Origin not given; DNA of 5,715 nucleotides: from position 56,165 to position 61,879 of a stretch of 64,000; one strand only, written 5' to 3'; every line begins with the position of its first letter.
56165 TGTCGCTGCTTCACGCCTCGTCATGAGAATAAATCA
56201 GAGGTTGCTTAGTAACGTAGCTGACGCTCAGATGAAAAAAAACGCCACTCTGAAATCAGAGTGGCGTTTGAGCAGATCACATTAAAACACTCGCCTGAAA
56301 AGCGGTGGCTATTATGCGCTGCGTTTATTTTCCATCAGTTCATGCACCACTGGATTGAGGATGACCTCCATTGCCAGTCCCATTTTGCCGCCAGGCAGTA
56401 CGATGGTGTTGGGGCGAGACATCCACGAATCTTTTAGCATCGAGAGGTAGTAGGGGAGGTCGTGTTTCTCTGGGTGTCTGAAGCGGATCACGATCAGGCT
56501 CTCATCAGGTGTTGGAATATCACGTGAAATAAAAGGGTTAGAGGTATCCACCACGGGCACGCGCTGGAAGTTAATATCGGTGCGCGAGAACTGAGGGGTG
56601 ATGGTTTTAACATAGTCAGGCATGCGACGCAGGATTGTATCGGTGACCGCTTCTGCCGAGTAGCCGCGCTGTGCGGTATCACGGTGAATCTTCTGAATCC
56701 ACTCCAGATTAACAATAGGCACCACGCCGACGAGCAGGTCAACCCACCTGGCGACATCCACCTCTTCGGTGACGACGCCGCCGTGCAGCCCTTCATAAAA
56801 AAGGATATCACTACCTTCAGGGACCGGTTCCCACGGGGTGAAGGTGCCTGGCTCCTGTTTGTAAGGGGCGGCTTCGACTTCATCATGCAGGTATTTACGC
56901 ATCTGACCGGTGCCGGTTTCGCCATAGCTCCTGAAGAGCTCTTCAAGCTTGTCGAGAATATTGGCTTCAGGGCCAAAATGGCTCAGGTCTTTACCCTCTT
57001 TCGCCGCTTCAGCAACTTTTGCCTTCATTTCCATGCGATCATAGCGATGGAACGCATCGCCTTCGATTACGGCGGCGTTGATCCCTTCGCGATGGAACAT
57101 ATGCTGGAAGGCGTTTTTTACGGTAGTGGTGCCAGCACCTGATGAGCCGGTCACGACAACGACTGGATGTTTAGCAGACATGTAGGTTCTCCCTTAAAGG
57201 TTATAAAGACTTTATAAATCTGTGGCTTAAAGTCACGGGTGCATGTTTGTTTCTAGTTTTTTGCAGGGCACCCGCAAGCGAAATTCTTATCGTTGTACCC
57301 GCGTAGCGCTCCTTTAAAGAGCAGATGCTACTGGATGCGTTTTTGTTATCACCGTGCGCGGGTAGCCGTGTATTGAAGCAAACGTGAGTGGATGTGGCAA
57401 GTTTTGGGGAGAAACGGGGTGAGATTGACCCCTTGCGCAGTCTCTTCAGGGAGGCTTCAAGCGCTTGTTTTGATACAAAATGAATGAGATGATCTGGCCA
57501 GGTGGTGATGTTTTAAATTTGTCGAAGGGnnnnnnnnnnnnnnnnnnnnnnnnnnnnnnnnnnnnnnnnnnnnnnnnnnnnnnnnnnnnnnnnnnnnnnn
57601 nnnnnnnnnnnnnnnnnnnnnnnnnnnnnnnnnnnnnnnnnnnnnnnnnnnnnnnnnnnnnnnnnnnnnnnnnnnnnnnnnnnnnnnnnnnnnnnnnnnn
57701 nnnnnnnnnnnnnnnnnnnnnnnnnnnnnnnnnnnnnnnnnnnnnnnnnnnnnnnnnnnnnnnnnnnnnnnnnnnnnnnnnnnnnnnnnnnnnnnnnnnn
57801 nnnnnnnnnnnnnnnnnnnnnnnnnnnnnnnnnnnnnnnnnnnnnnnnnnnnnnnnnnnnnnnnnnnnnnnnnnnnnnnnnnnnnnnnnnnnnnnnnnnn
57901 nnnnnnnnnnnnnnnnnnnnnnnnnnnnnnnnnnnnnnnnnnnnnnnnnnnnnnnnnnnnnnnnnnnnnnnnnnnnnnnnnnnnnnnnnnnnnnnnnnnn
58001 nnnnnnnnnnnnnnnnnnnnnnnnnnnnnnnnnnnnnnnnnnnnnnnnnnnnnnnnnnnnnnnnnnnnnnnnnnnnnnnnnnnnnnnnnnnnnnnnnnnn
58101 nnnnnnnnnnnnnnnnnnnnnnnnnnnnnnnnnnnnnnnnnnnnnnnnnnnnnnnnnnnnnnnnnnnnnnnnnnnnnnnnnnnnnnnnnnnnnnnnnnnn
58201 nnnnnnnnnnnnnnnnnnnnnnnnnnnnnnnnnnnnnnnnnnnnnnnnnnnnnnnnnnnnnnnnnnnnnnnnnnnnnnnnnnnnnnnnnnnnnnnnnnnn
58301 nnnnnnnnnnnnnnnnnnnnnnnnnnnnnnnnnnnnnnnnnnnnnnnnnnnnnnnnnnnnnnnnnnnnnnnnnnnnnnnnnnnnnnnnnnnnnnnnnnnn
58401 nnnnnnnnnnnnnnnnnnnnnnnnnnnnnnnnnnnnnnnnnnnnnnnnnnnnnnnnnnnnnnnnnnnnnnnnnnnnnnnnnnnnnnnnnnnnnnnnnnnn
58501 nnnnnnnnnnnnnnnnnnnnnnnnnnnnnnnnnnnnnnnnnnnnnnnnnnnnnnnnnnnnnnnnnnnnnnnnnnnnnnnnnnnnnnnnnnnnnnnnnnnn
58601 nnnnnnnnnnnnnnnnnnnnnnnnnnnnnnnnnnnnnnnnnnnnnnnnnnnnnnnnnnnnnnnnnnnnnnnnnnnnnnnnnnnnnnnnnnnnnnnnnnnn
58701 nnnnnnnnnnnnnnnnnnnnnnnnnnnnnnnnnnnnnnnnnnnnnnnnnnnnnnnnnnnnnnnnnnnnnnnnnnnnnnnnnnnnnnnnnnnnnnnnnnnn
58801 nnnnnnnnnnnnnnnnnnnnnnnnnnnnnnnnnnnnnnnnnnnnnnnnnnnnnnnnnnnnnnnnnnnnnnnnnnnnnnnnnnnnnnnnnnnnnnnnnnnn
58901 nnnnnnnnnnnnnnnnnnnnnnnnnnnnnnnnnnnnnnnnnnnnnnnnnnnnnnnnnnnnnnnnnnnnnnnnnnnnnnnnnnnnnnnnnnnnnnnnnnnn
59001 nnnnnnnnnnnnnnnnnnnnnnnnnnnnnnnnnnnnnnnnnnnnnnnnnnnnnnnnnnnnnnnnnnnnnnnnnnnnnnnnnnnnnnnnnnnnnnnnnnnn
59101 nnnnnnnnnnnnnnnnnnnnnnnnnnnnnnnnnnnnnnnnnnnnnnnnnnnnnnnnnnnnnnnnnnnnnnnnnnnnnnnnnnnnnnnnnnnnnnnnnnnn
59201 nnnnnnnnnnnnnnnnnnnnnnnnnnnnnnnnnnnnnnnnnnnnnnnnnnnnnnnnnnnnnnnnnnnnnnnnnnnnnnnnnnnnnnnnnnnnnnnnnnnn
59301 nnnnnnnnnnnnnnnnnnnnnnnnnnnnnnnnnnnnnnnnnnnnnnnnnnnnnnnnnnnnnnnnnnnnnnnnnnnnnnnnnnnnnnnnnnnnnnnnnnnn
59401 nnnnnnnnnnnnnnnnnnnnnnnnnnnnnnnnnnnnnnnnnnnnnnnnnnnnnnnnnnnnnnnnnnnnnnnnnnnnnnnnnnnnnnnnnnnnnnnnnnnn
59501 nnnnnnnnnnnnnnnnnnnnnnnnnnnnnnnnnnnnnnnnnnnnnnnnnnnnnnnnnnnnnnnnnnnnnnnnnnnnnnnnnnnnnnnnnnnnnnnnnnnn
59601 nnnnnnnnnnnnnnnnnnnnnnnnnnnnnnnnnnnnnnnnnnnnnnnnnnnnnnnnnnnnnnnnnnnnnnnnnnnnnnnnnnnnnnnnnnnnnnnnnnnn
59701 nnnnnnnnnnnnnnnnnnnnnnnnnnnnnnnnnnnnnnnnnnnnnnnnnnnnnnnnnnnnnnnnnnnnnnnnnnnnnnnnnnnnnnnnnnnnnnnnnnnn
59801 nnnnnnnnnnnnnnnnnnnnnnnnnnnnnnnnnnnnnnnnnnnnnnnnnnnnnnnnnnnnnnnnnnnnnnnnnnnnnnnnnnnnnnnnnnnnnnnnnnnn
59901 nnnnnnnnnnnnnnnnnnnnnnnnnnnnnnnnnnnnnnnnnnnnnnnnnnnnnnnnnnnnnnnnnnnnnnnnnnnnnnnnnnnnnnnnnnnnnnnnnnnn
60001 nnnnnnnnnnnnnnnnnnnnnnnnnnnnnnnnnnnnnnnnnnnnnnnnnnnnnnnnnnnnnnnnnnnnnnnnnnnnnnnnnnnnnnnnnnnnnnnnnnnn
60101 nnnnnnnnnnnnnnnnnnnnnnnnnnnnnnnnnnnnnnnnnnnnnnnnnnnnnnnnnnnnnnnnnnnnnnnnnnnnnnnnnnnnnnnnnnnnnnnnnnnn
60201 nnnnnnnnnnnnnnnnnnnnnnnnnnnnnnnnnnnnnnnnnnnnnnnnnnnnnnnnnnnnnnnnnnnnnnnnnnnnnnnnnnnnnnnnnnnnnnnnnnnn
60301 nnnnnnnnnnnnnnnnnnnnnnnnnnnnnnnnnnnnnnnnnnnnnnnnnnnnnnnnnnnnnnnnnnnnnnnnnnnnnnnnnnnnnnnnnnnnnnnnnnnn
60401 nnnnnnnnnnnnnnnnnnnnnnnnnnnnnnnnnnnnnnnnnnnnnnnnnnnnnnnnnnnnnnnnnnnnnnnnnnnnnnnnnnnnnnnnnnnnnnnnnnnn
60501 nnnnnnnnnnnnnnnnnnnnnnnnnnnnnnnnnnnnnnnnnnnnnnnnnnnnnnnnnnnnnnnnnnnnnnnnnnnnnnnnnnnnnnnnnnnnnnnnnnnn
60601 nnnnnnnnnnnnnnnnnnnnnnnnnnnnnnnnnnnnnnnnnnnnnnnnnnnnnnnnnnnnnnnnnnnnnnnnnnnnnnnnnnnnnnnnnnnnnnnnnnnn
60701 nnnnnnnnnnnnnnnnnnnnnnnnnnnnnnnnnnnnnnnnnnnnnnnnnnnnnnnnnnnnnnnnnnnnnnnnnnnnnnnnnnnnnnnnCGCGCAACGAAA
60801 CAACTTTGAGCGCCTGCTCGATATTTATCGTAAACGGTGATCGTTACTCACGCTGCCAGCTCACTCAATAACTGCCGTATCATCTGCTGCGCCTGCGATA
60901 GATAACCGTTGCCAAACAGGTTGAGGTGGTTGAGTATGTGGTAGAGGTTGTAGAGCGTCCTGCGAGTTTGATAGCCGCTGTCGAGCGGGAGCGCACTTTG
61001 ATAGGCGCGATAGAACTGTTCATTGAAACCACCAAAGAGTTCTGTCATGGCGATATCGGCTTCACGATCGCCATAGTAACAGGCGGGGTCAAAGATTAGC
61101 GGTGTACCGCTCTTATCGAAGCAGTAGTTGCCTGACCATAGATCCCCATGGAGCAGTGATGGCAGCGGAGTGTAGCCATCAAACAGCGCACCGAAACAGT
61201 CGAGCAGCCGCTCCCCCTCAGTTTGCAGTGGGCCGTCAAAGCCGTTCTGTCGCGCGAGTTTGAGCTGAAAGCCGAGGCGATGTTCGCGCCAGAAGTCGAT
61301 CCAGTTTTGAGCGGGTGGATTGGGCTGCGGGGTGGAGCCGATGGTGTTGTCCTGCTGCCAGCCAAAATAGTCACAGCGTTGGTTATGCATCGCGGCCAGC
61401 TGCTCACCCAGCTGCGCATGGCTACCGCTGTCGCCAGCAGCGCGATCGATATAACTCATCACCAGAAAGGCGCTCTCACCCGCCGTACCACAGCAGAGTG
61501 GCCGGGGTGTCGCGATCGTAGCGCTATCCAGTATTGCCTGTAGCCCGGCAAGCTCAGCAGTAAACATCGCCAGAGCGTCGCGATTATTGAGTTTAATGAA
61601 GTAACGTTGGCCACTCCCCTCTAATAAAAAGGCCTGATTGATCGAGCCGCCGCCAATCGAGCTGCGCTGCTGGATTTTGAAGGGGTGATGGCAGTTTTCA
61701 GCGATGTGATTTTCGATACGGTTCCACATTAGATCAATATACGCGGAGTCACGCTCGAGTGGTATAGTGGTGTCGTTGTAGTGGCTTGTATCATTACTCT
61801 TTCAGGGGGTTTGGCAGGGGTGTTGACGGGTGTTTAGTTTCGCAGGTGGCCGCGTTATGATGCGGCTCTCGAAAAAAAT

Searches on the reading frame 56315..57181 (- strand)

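Call 47: search_protein_families(library=pfam, proteins=[window:56315-57181:-], max_evalue=0.00001)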
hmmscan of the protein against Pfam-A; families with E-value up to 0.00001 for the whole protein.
window:56315-57181:- (289 aa): 1 family
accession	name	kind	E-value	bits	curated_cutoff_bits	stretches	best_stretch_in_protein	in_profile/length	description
PF00485.24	PRK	-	1.3e-69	234.4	22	1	7-214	1-196/196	Phosphoribulokinase / Uridine kinase family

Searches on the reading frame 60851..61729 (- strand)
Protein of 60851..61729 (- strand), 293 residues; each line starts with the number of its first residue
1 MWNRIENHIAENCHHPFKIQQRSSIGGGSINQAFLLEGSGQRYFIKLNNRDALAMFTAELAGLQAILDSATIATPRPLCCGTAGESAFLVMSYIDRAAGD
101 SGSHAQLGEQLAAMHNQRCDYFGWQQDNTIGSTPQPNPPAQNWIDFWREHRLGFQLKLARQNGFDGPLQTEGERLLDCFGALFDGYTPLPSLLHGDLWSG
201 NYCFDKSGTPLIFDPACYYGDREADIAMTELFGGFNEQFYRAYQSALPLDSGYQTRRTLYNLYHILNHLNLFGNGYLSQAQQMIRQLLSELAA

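Call 47: search_protein_families(library=pfam, proteins=[window:60851-61729:-], max_evalue=0.00001)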
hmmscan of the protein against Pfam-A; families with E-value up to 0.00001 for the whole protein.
window:60851-61729:- (293 aa): 2 families
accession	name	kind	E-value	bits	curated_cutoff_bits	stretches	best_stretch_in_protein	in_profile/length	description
PF03881.20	Fructosamin_kin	-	1.1e-113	379.7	22.4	1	1-289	1-287/288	Fructosamine kinase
PF01636.29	APH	-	1.7e-15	57.9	23.2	1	25-246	5-228/239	Phosphotransferase enzyme family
